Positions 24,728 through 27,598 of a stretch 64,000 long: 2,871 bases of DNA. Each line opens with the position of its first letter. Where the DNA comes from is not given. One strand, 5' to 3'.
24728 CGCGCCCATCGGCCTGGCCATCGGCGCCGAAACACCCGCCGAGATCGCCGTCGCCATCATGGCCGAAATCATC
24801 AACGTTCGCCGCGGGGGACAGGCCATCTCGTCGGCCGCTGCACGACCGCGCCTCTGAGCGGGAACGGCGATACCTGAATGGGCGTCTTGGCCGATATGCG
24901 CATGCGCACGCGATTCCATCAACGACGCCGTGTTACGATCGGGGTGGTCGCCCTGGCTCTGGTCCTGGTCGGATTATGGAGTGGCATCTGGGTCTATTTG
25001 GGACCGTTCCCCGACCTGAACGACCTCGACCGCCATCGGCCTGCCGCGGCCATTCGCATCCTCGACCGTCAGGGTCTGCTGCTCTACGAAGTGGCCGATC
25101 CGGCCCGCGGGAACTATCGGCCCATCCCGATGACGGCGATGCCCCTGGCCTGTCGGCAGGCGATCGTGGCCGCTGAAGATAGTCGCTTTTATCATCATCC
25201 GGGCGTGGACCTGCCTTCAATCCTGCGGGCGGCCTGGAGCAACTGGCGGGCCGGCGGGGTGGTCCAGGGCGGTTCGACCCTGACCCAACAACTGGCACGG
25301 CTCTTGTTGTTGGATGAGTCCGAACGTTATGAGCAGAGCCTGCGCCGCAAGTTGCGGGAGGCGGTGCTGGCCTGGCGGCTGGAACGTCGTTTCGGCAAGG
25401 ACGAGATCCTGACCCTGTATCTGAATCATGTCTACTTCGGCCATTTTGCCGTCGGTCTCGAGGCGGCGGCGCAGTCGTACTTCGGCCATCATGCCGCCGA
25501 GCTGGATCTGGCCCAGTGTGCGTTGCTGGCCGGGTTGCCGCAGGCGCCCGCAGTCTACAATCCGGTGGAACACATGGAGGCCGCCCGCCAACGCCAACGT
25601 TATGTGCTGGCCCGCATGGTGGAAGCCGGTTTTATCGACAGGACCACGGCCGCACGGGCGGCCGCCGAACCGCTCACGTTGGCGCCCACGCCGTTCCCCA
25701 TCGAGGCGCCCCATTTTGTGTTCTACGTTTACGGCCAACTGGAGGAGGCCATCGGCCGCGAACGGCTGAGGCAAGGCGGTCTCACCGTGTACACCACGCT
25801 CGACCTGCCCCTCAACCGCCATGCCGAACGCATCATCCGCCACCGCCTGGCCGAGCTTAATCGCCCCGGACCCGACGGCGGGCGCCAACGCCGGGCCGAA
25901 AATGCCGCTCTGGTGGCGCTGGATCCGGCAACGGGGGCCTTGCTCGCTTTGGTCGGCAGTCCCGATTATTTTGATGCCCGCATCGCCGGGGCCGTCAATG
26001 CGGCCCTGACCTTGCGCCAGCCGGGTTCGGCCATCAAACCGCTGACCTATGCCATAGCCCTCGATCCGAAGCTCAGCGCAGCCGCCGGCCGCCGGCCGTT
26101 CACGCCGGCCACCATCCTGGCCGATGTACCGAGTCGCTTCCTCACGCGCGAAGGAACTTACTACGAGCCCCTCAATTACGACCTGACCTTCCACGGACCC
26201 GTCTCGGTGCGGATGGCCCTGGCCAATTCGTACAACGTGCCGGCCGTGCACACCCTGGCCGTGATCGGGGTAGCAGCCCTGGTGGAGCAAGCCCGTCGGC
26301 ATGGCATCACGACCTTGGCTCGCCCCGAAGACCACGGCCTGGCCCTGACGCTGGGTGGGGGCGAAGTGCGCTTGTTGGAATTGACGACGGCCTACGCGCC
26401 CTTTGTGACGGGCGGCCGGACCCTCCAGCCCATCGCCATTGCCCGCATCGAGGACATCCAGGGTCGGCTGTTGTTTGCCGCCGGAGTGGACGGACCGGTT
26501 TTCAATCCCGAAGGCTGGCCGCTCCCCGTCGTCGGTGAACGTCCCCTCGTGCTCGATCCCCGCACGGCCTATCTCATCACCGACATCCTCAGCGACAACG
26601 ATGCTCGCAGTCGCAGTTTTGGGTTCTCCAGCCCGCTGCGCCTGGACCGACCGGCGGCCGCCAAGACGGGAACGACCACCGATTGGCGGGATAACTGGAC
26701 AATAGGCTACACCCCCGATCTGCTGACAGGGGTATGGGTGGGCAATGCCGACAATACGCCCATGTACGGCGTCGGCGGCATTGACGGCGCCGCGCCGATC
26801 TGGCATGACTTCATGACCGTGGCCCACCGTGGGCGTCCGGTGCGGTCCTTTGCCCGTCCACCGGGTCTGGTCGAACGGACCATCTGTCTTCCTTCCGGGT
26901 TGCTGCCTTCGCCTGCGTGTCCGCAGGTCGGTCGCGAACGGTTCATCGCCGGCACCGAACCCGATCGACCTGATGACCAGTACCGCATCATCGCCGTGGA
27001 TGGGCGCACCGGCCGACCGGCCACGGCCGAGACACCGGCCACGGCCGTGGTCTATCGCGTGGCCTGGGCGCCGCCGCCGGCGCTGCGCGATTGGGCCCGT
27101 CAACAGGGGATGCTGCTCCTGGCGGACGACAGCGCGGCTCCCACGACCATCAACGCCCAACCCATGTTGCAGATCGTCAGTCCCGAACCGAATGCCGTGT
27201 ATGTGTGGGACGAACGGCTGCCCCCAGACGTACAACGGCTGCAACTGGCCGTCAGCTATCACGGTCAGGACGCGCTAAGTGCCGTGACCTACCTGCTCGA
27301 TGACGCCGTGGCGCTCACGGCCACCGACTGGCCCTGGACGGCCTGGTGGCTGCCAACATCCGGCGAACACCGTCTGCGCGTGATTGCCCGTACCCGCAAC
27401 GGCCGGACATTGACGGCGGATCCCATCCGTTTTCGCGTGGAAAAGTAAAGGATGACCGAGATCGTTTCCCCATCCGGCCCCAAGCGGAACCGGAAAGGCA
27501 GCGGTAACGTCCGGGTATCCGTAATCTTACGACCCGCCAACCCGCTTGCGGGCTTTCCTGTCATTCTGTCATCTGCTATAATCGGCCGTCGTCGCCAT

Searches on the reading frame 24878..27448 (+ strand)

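Call 67: search_protein_families(library=ncbifam, proteins=[window:24878-27448:+], max_evalue=0.00001)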
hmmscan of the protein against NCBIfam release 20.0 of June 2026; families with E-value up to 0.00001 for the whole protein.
window:24878-27448:+ (856 aa): 14 families
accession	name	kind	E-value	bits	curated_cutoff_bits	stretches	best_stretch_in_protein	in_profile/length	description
TIGR02074.1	PBP_1a_fam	subfamily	1.1e-148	496.4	508.75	1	82-651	4-534/535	PBP1A family penicillin-binding protein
TIGR02073.1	PBP_1c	equivalog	6.7e-140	468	494.2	1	58-838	11-716/728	penicillin-binding protein 1C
NF051885.1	tranpepglycosPbpC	equivalog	4.1e-135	451.8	900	1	19-660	13-604/632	multimodular transpeptidase-transglycosylase PbpC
TIGR02071.1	PBP_1b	equivalog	5.8e-90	302.5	717.75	1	71-649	138-682/729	penicillin-binding protein 1B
NF008643.0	PRK11636.1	equivalog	2.7e-87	293.9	1263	3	25-324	11-307/850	peptidoglycan glycosyltransferase/peptidoglycan DD-transpeptidase MrcA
NF008414.0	PRK11240.1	equivalog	3e-81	273.6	1121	2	16-536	8-481/774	peptidoglycan glycosyltransferase PbpC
NF038276.1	strep_PBP2A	exception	2.5e-66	224.4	1100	1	12-532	32-530/716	penicillin-binding protein PBP2A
NF038272.1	strep_PBP1A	exception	2.8e-63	214.2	1075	1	21-469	13-444/658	penicillin-binding protein PBP1A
NF007061.0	PRK09506.1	equivalog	3.4e-62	210.4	1120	1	84-646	215-743/825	bifunctional glycosyl transferase/transpeptidase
NF011423.0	PRK14850.1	equivalog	3.2e-60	204.4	1275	1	83-651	160-693/764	penicillin-binding protein 1b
NF038274.1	strep_PBP1B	exception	3.4e-47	161.2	1225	2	91-235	93-238/745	penicillin-binding protein PBP1B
TIGR02070.1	mono_pep_trsgly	equivalog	7.6e-37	127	182.65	1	83-250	58-221/224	monofunctional biosynthetic peptidoglycan transglycosylase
NF010008.0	PRK13481.1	equivalog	1.6e-31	109.6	270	1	86-259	86-261/269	glycosyltransferase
TIGR03423.1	pbp2_mrdA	equivalog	4.8e-07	28.7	455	0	298-477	223-390/593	penicillin-binding protein 2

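Call 68: search_protein_families(library=pfam, proteins=[window:24878-27448:+], max_evalue=0.01)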
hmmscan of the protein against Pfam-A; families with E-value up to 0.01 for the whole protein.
window:24878-27448:+ (856 aa): 3 families
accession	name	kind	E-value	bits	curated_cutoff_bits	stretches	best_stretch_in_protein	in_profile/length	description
PF00912.28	Transgly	-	3.5e-62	209.4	27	1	77-247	11-177/178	Transglycosylase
PF00905.27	Transpeptidase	-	2.4e-12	47.1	22.1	1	344-628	2-282/299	Penicillin binding protein transpeptidase domain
PF06832.18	BiPBP_C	-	2.1e-06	28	26.8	1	760-838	8-81/90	Penicillin-Binding Protein C-terminus Family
